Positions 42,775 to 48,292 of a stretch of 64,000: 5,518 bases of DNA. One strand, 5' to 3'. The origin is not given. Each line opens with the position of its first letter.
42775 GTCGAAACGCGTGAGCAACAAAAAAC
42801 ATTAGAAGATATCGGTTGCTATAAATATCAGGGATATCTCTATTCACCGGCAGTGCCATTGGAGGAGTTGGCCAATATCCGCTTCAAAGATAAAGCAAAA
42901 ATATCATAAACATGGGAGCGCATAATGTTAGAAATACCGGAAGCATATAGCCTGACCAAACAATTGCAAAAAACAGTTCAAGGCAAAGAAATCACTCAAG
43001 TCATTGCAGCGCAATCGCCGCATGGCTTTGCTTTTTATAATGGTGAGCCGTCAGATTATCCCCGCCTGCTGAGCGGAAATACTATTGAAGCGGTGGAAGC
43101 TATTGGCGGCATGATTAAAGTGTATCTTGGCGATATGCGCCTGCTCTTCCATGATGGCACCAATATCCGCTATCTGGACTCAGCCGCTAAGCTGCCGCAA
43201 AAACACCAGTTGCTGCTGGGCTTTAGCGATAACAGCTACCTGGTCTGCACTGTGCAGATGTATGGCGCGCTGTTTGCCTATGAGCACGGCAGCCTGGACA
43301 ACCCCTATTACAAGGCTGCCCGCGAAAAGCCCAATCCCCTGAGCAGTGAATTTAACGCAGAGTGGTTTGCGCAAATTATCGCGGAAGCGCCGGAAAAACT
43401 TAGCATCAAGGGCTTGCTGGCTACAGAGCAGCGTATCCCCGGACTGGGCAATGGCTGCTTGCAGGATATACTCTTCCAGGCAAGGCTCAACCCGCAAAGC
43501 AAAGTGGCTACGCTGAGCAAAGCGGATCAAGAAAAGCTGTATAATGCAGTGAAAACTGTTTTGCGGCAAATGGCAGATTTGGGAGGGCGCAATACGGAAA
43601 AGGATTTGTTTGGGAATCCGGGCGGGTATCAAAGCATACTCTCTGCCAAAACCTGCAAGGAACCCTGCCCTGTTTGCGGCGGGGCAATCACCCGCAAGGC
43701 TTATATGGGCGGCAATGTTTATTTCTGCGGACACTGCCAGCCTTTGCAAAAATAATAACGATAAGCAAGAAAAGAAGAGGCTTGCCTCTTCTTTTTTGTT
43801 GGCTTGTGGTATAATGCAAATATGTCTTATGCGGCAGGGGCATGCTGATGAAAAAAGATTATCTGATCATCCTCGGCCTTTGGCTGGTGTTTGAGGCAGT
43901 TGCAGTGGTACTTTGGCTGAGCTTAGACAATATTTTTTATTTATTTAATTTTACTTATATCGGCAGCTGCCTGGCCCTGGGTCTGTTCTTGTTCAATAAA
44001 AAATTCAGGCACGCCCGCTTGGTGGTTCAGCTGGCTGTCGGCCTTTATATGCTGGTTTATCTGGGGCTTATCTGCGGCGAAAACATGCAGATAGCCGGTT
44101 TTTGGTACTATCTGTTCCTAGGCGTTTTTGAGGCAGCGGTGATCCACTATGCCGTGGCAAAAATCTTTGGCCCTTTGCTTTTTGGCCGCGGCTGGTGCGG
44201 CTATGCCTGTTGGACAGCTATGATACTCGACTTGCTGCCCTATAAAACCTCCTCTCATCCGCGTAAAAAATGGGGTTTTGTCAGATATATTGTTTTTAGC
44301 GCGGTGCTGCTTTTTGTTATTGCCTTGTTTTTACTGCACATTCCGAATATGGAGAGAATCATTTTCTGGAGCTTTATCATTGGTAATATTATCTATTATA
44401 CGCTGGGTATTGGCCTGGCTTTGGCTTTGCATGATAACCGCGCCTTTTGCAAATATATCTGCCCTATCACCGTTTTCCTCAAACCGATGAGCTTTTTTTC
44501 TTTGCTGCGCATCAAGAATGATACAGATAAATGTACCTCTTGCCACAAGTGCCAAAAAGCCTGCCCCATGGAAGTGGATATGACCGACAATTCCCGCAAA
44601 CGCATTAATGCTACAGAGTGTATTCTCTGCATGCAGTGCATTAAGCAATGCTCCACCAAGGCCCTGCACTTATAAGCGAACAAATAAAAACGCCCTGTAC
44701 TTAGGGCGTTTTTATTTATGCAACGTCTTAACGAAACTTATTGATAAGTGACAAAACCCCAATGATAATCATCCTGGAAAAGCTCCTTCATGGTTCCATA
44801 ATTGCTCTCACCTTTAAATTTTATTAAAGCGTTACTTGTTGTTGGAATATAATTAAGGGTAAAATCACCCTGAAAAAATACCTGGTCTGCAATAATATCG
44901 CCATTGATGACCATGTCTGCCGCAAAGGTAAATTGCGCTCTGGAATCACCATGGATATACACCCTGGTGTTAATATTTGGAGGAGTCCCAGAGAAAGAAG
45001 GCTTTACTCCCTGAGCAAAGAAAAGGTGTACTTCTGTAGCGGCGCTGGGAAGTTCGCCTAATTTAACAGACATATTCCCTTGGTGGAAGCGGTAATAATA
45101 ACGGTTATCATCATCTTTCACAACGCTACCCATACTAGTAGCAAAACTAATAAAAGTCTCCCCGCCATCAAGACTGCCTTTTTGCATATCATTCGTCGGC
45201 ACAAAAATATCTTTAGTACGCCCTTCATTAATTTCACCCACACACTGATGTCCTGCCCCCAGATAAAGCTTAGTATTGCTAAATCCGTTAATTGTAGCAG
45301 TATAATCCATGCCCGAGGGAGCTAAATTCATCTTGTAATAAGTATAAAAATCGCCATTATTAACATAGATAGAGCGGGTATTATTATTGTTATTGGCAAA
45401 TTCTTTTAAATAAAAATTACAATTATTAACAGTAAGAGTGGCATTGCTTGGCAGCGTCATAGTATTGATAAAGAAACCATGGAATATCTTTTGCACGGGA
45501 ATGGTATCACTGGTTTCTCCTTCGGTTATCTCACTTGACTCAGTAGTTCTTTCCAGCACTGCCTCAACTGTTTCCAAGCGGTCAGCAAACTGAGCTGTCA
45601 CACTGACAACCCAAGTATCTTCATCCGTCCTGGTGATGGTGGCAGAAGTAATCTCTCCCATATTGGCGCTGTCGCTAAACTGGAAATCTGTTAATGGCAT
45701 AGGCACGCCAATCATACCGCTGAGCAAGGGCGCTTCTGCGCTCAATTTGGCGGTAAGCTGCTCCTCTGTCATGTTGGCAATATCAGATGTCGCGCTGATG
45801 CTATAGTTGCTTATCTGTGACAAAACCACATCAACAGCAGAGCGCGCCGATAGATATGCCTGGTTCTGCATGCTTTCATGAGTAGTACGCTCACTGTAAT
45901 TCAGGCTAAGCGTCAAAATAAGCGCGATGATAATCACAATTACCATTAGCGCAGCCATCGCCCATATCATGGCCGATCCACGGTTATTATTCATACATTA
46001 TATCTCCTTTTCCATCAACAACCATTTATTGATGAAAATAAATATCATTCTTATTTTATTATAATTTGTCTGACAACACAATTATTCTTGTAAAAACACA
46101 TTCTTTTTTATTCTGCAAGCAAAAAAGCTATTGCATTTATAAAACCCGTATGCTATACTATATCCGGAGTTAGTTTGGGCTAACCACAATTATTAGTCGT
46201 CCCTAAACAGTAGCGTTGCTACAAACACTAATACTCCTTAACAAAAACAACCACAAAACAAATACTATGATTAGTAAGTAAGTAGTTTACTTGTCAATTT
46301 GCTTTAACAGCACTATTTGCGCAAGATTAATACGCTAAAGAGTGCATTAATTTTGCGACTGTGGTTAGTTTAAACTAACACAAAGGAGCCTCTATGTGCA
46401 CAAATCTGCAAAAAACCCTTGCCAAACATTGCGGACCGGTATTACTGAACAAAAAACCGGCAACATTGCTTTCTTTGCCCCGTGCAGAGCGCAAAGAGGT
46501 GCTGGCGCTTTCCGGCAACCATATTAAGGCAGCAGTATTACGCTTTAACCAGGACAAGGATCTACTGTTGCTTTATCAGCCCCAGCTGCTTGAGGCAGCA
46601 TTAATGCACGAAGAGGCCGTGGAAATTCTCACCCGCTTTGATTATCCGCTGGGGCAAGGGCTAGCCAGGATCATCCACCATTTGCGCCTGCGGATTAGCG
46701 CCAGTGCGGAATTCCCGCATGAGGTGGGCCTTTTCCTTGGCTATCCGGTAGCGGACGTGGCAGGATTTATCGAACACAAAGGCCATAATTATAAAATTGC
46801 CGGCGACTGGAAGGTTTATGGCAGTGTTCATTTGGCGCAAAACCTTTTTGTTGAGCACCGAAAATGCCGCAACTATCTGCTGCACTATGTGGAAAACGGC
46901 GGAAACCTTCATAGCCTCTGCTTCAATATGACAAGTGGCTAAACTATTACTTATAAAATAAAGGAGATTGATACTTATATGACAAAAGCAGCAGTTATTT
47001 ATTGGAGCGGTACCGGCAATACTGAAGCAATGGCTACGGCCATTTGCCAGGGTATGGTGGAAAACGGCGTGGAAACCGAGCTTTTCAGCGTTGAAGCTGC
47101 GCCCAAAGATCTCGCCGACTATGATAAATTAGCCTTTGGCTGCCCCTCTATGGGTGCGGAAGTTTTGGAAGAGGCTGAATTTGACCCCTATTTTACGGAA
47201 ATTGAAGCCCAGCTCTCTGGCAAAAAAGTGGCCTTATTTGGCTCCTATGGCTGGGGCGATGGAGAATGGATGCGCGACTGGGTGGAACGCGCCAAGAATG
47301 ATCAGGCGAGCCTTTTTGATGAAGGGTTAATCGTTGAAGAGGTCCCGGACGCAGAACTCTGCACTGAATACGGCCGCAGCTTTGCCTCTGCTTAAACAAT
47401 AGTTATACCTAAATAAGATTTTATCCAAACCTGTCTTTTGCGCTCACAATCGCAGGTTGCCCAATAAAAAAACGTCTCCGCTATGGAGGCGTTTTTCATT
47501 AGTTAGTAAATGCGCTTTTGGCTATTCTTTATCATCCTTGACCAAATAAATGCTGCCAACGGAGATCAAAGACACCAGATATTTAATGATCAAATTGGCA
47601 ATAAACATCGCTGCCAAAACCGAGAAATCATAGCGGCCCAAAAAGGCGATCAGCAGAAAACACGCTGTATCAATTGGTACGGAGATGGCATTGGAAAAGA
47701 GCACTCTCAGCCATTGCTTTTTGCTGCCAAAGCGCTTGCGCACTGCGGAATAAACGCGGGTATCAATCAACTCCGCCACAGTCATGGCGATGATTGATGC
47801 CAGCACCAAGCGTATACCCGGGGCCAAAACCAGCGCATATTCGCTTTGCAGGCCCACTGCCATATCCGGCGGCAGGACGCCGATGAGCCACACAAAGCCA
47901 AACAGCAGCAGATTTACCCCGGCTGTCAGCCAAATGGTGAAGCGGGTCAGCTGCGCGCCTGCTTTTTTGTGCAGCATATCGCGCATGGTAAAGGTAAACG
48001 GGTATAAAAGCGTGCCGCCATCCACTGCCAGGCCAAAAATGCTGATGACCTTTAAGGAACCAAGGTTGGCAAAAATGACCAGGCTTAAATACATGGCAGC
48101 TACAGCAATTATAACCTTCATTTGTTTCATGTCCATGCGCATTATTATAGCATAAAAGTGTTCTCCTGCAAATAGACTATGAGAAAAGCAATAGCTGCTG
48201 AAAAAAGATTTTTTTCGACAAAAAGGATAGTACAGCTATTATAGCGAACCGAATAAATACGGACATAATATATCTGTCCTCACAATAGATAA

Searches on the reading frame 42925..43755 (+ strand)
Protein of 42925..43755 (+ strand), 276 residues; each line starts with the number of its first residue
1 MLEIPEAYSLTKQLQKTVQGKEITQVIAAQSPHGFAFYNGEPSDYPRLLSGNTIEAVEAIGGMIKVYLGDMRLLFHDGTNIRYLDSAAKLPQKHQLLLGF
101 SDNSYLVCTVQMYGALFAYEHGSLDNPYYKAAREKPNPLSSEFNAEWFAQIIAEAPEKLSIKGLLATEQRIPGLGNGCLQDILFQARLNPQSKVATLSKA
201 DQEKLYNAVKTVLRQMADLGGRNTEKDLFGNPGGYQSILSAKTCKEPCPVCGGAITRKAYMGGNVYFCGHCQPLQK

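Call 34: search_protein_families(library=pfam, proteins=[window:42925-43755:+], max_evalue=0.001)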
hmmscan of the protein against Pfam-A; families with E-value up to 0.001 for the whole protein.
window:42925-43755:+ (276 aa): 4 families
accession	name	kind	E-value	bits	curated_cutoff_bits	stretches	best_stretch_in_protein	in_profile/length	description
PF06831.19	H2TH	-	1.6e-11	44.4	34.7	1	136-223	3-88/93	Formamidopyrimidine-DNA glycosylase H2TH domain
PF01149.29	Fapy_DNA_glyco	-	2.6e-06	28.5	25.5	1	1-102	1-102/117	Formamidopyrimidine-DNA glycosylase N-terminal domain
PF05833.16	NFACT_N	-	0.00033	20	31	0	133-217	165-244/456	NFACT N-terminal and middle domains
PF06827.20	zf-FPG_IleRS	-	0.0005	20.3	21.3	0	246-273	2-29/30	Zinc finger found in FPG and IleRS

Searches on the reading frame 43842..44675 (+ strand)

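Call 34: search_protein_families(library=pfam, proteins=[window:43842-44675:+], max_evalue=0.001)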
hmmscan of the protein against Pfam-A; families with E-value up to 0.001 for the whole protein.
window:43842-44675:+ (277 aa): 8 families
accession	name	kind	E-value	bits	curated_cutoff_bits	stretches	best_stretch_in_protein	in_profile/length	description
PF13237.11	Fer4_10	-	1.1e-08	35.4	25.5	1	224-270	2-52/53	4Fe-4S dicluster domain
PF13187.11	Fer4_9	-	9.7e-08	32.4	27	1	230-274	1-51/52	4Fe-4S dicluster domain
PF00037.32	Fer4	-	3.3e-07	30.3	21.1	1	227-244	4-21/24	4Fe-4S binding domain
PF12801.12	Fer4_5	-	1.6e-06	28.4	22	1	189-217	10-38/48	4Fe-4S binding domain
PF12797.12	Fer4_2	-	7.6e-06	26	24.5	1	224-242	3-21/22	4Fe-4S binding domain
PF12838.12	Fer4_7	-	5.6e-05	24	27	1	230-274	1-52/52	4Fe-4S dicluster domain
PF12837.12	Fer4_6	-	6.9e-05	23.1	25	0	224-244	2-22/24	4Fe-4S binding domain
PF12800.12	Fer4_4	-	0.00022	21.8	24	0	228-243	1-16/17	4Fe-4S binding domain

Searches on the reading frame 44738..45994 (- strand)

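Call 34: search_protein_families(library=pfam, proteins=[window:44738-45994:-], max_evalue=0.001)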
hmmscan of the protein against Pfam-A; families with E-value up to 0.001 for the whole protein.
window:44738-45994:- (418 aa): 0 families

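Call 69: search_protein_families(library=pfam, proteins=[window:44738-45994:-], max_evalue=1)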
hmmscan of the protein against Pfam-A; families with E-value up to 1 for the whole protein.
window:44738-45994:- (418 aa): 1 family
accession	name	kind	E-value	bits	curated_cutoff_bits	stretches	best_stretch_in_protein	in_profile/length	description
PF13400.11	Tad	-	0.07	13.9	22.3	1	6-37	1-31/47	Putative Flp pilus-assembly TadE/G-like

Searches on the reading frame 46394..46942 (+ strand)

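Call 34: search_protein_families(library=pfam, proteins=[window:46394-46942:+], max_evalue=0.001)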
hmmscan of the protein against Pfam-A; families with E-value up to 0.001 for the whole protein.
window:46394-46942:+ (182 aa): 1 family
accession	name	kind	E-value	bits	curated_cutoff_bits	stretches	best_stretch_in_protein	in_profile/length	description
PF12672.12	DUF3793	-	2.1e-44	151.8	25.1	1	9-175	1-166/167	Protein of unknown function (DUF3793)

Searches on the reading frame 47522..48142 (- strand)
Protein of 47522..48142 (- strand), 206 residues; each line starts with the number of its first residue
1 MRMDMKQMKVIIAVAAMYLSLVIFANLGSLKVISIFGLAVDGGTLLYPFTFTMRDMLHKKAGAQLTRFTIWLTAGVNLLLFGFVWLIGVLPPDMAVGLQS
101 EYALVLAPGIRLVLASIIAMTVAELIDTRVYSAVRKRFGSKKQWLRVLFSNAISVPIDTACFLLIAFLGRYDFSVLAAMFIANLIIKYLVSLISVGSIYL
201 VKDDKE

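Call 34: search_protein_families(library=pfam, proteins=[window:47522-48142:-], max_evalue=0.001)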
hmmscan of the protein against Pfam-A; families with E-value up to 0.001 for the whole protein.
window:47522-48142:- (206 aa): 1 family
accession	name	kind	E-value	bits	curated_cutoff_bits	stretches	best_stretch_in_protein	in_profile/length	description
PF02592.20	Vut_1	-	1.1e-34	120.4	27.2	1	41-201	1-152/152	Putative vitamin uptake transporter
